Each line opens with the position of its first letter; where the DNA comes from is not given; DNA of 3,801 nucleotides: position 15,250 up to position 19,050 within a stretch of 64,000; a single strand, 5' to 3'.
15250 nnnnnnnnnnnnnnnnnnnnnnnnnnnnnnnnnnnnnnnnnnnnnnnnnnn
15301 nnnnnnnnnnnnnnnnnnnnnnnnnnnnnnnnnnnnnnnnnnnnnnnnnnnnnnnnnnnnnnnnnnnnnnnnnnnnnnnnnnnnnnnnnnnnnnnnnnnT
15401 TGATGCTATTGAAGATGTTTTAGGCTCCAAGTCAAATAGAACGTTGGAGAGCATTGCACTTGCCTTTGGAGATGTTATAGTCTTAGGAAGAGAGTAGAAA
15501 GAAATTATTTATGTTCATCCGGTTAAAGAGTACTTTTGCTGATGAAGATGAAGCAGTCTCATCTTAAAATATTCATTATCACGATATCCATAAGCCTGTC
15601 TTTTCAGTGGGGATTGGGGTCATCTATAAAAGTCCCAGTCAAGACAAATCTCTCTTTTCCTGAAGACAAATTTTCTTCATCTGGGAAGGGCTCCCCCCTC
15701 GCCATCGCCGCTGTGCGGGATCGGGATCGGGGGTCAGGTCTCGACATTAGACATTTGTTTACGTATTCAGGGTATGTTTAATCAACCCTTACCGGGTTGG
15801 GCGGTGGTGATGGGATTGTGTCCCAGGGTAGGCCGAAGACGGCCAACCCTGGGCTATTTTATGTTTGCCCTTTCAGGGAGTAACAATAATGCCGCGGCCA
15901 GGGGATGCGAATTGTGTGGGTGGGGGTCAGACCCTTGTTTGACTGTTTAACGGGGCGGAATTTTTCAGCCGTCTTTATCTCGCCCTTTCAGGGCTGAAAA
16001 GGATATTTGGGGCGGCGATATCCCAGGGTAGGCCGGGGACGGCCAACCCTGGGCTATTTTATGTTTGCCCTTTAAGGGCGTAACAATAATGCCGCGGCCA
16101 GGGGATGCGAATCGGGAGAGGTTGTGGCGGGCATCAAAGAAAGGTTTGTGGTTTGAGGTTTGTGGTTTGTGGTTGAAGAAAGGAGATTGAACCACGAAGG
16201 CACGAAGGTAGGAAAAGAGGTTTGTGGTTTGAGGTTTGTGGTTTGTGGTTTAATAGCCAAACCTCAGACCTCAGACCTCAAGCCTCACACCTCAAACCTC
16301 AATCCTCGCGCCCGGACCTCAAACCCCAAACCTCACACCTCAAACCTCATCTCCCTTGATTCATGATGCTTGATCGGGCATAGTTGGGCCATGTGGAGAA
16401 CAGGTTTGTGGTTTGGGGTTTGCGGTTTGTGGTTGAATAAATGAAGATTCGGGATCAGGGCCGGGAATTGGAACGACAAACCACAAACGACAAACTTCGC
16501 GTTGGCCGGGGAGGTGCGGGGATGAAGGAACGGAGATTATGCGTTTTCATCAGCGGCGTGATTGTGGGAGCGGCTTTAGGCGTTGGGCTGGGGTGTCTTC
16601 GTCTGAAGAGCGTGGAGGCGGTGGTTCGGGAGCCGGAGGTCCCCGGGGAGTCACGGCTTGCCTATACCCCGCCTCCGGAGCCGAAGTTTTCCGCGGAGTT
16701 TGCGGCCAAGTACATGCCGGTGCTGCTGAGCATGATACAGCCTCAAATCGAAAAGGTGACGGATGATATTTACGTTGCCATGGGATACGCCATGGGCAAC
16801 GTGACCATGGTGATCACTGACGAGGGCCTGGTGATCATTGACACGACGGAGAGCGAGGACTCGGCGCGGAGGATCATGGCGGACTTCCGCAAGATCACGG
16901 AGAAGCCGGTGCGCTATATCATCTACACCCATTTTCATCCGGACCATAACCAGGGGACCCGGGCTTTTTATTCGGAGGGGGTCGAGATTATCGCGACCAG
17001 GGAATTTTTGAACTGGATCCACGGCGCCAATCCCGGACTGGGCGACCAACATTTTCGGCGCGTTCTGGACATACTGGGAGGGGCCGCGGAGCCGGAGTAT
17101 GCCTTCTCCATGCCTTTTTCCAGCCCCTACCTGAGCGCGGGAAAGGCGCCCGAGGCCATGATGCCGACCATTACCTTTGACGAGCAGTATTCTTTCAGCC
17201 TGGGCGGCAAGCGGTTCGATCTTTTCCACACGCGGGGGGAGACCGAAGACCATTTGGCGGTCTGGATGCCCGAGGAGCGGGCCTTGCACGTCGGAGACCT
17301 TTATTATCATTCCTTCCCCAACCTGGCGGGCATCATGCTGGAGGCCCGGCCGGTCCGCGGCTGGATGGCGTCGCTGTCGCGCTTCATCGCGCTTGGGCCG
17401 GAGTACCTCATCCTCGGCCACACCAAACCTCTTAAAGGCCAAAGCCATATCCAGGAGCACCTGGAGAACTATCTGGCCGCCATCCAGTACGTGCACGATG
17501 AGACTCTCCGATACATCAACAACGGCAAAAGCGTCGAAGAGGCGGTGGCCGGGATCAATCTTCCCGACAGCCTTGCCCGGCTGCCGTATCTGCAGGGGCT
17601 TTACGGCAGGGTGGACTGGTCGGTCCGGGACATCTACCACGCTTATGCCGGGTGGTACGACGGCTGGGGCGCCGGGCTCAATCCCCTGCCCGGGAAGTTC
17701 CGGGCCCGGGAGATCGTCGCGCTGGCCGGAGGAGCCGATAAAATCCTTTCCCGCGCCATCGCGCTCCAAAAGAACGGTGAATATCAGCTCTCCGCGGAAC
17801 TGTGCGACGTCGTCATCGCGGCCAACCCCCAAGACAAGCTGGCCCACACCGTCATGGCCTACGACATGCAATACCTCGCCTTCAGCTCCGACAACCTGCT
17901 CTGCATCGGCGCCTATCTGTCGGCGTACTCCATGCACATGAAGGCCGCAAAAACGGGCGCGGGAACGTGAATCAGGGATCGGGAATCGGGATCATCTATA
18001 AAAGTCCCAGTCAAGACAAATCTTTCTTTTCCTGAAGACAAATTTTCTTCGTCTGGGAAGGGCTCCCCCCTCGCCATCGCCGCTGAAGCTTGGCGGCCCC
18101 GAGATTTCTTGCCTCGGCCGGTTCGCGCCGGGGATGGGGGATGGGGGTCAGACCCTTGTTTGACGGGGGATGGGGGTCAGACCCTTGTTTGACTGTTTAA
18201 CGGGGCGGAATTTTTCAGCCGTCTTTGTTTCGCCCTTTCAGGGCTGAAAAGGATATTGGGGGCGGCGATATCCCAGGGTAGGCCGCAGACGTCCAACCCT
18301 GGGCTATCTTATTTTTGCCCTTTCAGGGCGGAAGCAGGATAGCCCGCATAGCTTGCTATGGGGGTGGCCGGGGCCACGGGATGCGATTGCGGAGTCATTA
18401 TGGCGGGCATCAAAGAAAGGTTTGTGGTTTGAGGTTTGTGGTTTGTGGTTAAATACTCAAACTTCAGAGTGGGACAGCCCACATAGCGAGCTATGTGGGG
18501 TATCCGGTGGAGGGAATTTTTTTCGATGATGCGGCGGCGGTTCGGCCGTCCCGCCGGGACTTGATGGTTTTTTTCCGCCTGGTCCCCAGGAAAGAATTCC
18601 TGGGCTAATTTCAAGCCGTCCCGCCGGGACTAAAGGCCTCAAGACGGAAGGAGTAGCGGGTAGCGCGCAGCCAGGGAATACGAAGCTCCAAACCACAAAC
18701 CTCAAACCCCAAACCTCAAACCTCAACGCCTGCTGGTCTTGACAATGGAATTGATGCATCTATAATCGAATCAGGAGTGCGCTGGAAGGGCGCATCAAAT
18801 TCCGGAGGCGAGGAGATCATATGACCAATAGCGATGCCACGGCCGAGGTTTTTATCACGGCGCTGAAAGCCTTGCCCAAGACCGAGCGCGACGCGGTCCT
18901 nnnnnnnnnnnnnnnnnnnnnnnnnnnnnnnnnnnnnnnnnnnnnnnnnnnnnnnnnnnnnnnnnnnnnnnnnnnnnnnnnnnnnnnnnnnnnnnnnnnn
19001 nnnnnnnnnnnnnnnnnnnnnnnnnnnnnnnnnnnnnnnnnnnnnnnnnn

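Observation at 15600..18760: MBL-fold sulfatase-like gene flanked by two directly repeated composite blocks of about 0.8 kb with the same module order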

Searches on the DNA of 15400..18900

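Call 9: search_rna_families(source=window, start=15400, end=18900, threshold=evalue, max_evalue=1, show_alignments=4)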
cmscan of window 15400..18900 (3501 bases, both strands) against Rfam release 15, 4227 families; matches with E-value up to 1: 14.
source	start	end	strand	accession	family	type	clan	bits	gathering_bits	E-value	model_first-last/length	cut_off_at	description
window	18585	18631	+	RF01687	Acido-Lenti-1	Gene; sRNA;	-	35.5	37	1.3e-05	1-46/46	no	Acido-Lenti-1 RNA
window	16209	16356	-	RF04120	MIR5998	Gene; miRNA;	-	32.1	180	0.00029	1-173/173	no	MIR5998 microRNA precursor family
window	16218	16292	+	RF01916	mir-988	Gene; miRNA;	-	30.7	72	0.0018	1-80/80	no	mir-988 microRNA precursor family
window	16216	16294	+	RF04120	MIR5998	Gene; miRNA;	-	27.8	180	0.0039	1-173/173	no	MIR5998 microRNA precursor family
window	18272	18330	+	RF01687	Acido-Lenti-1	Gene; sRNA;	-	26.8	37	0.0028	1-46/46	no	Acido-Lenti-1 RNA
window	16217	16282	+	RF03924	mir-1228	Gene; miRNA;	-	26.3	88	0.24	1-73/73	no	mir-1228 microRNA precursor family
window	16209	16306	+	RF03486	mir-3940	Gene; miRNA;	-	24.4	84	0.25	1-92/92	no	mir-3940 microRNA precursor family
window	16215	16350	-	RF04210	MIR8643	Gene; miRNA;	-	23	135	0.21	1-150/150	no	MIR8643 microRNA precursor family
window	16218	16299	-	RF00936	mir-744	Gene; miRNA;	-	21.5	87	1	1-96/96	no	mir-744 microRNA precursor family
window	16210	16306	+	RF03828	MIR831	Gene; miRNA;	-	21.3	100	0.37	1-181/181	no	MIR831 microRNA precursor family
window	16215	16280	+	RF00486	mir-129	Gene; miRNA;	-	20.9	48.6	0.76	1-75/75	no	mir-129 microRNA precursor family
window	16219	16286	+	RF04129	MIR4240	Gene; miRNA;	-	20.8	200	0.14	1-206/206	no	MIR4240 microRNA precursor family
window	15822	15866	+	RF01687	Acido-Lenti-1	Gene; sRNA;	-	19.3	37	0.32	1-46/46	no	Acido-Lenti-1 RNA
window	16800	16899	+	RF00441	snoZ242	Gene; snRNA; snoRNA; CD-box;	-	17.1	90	0.72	1-198/198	no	Small nucleolar RNA Z242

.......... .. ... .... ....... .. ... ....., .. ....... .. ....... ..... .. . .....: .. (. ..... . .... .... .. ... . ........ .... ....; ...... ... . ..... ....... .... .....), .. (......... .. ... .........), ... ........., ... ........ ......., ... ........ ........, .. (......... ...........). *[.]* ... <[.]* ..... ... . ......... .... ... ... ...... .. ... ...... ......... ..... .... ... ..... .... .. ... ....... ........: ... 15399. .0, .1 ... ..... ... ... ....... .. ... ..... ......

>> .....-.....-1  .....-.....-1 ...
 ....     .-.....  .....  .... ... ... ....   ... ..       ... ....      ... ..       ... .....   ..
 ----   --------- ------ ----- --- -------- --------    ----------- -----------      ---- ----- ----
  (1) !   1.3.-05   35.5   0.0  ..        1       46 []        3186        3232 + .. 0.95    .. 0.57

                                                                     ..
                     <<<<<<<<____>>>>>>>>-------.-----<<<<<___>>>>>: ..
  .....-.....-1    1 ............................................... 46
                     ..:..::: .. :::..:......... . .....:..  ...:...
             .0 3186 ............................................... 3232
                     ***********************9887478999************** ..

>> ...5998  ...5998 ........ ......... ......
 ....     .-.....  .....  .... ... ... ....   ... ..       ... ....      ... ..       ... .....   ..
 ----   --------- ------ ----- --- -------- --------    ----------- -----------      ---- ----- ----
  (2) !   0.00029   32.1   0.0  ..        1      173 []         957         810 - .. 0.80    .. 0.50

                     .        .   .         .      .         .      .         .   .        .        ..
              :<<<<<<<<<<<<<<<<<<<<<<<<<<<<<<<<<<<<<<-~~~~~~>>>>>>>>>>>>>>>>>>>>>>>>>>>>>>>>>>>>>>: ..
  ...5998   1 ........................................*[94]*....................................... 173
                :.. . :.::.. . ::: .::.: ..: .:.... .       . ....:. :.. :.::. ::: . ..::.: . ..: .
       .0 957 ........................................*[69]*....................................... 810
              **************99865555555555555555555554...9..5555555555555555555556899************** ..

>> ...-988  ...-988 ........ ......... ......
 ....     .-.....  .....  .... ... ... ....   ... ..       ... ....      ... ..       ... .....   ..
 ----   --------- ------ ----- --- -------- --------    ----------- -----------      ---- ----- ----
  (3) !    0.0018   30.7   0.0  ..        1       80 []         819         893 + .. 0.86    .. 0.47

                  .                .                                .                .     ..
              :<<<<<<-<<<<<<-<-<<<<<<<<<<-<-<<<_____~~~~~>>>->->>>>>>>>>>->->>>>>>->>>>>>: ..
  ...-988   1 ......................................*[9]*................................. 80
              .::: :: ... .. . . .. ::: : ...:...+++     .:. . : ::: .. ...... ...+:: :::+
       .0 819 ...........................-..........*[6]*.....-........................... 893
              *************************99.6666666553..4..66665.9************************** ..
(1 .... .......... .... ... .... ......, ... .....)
